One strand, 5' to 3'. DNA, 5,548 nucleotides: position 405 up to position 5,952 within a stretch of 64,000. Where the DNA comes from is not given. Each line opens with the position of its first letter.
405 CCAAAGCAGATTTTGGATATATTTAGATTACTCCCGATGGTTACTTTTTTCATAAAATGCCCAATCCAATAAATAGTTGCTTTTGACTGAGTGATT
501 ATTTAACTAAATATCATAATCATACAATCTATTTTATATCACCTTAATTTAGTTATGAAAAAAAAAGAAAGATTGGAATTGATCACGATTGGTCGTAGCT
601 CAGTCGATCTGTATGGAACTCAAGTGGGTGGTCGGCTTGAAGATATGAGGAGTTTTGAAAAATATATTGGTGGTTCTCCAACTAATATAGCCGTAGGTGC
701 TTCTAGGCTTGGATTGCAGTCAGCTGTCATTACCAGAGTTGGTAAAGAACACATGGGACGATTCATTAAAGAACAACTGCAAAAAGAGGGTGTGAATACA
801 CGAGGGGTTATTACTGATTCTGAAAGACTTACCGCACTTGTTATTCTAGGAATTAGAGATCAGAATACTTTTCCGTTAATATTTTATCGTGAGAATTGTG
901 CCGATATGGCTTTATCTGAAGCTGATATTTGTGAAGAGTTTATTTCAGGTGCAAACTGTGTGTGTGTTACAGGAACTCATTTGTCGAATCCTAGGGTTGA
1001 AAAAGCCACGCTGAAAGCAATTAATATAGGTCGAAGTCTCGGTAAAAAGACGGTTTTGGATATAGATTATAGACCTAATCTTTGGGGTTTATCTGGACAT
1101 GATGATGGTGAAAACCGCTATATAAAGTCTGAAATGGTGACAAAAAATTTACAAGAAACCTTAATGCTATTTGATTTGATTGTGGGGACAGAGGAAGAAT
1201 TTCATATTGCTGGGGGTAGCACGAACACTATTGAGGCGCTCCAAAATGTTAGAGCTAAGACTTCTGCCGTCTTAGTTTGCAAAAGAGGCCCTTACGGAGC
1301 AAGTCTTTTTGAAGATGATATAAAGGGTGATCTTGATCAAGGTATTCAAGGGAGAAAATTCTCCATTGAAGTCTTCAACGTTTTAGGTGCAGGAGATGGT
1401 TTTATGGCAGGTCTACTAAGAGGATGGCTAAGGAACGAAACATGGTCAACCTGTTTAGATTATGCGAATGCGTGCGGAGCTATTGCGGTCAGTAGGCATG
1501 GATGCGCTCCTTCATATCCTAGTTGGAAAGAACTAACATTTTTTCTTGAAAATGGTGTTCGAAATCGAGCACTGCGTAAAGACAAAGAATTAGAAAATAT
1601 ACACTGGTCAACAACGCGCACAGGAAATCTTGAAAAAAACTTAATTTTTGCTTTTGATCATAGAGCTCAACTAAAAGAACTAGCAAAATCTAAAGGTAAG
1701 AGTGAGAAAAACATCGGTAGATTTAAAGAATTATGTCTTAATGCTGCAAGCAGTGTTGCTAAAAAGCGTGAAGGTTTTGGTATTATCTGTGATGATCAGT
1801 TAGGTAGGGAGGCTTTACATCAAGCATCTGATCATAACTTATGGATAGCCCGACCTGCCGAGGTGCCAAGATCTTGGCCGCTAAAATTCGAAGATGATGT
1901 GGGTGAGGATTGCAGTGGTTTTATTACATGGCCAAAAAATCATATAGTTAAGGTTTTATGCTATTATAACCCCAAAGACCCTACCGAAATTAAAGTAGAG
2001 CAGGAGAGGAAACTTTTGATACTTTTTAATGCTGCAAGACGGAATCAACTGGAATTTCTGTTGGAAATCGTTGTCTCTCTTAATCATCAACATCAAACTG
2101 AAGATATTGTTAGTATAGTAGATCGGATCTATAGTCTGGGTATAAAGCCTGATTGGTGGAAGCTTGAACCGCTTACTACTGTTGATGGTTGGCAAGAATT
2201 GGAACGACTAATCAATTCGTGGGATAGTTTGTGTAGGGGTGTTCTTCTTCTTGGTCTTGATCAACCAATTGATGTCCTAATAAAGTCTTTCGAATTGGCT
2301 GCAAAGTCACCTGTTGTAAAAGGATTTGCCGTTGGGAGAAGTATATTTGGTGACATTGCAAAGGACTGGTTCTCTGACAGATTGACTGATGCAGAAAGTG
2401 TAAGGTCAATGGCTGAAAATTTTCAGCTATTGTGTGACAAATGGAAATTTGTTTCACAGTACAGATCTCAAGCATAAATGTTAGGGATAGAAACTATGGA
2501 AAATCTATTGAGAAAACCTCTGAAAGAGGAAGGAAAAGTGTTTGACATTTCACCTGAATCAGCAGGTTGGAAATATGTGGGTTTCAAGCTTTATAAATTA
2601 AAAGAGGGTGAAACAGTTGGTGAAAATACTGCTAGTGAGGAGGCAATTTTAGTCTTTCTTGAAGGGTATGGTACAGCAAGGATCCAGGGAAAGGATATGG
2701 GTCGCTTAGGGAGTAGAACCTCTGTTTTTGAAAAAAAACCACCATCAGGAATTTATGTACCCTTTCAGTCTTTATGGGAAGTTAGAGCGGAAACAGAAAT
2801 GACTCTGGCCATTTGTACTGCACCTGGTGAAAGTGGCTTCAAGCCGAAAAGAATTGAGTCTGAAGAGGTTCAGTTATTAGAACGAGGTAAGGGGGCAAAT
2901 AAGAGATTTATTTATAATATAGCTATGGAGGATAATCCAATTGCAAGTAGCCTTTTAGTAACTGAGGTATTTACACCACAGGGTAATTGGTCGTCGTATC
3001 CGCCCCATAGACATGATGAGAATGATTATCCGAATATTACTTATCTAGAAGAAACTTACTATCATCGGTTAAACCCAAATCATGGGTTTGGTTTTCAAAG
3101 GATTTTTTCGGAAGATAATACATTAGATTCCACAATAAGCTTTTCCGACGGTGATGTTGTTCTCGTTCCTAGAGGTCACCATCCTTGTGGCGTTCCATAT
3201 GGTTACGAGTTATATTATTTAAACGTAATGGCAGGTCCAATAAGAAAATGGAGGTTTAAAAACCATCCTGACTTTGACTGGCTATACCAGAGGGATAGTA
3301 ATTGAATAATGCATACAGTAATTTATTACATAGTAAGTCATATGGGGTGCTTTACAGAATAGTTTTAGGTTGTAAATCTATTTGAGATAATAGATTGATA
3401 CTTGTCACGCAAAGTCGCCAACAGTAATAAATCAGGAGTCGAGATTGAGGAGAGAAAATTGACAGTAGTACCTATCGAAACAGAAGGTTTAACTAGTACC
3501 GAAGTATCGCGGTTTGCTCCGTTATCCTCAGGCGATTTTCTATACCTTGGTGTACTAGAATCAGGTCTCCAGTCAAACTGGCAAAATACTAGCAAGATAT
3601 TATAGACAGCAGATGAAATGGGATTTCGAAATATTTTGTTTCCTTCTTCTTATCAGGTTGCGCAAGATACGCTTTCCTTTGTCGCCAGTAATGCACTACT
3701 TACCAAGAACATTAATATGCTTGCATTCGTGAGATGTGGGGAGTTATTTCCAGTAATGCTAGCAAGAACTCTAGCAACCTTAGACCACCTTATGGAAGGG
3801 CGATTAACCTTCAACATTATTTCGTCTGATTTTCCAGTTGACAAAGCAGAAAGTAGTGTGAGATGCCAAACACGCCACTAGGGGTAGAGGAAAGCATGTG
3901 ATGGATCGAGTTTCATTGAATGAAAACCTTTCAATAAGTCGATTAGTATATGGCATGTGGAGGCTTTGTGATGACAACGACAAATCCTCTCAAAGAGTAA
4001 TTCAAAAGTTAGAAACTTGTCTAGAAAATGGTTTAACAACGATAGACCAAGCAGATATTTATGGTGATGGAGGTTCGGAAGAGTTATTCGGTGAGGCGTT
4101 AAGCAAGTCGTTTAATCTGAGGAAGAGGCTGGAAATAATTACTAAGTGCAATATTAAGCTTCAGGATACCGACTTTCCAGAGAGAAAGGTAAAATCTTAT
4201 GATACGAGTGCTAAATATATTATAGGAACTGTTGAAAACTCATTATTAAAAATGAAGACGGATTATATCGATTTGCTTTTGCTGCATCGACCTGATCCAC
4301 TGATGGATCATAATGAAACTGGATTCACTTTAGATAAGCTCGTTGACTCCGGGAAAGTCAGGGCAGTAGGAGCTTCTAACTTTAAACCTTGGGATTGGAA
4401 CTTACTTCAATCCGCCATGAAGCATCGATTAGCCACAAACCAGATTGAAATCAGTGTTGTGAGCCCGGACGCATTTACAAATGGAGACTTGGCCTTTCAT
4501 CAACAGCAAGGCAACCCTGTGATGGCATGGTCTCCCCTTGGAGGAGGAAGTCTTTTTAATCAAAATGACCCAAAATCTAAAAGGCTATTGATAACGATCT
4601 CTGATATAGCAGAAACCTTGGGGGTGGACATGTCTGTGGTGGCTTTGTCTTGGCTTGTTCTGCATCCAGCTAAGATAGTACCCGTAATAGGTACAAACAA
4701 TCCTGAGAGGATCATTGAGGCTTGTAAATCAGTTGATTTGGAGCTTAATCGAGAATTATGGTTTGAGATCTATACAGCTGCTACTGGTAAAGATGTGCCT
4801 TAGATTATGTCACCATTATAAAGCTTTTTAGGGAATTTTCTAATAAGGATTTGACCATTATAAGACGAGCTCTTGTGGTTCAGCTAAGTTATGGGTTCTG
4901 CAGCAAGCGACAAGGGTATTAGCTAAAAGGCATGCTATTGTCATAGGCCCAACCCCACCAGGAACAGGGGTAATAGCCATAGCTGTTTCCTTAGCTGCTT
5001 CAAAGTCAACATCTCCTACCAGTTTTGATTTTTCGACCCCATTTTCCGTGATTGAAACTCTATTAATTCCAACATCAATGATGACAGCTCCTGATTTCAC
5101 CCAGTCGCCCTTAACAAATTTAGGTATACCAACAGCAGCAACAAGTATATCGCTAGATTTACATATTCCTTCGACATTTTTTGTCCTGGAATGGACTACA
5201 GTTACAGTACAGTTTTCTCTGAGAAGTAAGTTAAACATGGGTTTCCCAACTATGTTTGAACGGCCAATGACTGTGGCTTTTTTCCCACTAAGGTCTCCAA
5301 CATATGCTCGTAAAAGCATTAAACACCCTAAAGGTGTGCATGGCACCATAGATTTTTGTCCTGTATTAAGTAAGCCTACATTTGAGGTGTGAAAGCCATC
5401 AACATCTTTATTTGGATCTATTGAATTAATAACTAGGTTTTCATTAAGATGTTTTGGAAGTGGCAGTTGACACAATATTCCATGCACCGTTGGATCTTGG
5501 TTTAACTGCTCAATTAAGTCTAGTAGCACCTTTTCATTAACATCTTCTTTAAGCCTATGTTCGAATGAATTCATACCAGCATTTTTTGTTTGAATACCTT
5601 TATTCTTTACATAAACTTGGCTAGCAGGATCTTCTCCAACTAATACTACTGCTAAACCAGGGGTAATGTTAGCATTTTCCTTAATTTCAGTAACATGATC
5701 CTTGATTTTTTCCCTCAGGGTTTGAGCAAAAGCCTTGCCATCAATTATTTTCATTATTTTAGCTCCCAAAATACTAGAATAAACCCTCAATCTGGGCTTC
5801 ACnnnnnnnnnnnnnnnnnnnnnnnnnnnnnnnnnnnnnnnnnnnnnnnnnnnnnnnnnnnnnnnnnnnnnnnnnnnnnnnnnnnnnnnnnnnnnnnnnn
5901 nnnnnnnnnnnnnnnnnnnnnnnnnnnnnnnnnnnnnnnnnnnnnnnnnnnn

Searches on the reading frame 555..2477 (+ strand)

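Call 36: search_protein_families(library=pfam, proteins=[window:555-2477:+], max_evalue=1e-8)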
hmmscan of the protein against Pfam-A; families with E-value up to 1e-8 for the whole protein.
window:555-2477:+ (640 aa): 2 families
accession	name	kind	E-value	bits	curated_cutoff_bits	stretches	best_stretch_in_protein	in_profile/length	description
PF09863.15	DUF2090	-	9.3e-108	360.4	27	1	326-631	1-307/310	Uncharacterized protein conserved in bacteria (DUF2090)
PF00294.29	PfkB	-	1.7e-43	149.5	25.8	1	9-322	4-300/302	pfkB family carbohydrate kinase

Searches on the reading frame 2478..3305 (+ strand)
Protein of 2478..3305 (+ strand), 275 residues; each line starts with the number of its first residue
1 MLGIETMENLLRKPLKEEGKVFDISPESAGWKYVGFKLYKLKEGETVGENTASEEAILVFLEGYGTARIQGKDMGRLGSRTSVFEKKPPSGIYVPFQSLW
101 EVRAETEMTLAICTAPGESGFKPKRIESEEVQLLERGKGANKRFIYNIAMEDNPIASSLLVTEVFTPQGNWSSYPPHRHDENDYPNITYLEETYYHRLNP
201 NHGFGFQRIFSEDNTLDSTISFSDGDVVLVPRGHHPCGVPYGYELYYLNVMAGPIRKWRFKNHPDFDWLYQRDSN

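Call 36: search_protein_families(library=pfam, proteins=[window:2478-3305:+], max_evalue=1e-8)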
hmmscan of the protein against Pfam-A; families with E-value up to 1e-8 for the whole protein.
window:2478-3305:+ (275 aa): 1 family
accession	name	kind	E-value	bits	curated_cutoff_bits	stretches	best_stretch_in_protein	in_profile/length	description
PF04962.18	KduI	-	2.3e-99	332.4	23.9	1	13-269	4-262/262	KduI/IolB family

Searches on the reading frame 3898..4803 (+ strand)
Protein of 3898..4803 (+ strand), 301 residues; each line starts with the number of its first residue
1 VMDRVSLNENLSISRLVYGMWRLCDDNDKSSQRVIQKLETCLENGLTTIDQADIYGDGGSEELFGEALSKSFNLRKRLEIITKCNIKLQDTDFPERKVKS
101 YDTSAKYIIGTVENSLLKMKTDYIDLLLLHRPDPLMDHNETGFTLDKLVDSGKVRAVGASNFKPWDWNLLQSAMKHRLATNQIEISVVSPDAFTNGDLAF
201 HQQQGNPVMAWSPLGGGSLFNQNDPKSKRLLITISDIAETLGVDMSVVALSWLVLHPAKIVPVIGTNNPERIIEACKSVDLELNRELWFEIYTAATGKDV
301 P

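Call 36: search_protein_families(library=pfam, proteins=[window:3898-4803:+], max_evalue=1e-8)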
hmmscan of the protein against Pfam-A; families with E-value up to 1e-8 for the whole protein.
window:3898-4803:+ (301 aa): 1 family
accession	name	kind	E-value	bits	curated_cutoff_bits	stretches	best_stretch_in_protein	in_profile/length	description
PF00248.27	Aldo_ket_red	-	2.8e-54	184.6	24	1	15-287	1-282/291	Aldo/keto reductase family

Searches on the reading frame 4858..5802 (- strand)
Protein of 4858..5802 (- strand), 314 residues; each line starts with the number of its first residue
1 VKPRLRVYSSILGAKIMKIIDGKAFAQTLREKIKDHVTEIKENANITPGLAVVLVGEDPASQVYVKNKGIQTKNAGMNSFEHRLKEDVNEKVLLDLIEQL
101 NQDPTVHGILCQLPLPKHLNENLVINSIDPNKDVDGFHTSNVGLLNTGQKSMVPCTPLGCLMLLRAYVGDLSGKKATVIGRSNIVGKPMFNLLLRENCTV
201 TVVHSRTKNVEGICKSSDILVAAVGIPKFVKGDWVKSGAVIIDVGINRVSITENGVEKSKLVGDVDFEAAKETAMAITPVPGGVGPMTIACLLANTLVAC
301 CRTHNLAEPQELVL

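Call 36: search_protein_families(library=pfam, proteins=[window:4858-5802:-], max_evalue=1e-8)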
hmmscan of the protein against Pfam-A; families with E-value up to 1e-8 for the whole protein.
window:4858-5802:- (314 aa): 2 families
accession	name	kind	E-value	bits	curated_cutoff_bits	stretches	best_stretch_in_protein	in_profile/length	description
PF02882.25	THF_DHG_CYH_C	-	6.3e-66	221.1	27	1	138-302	1-158/160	Tetrahydrofolate dehydrogenase/cyclohydrolase, NAD(P)-binding domain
PF00763.28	THF_DHG_CYH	-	7e-42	142.8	32.8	1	20-135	1-115/115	Tetrahydrofolate dehydrogenase/cyclohydrolase, catalytic domain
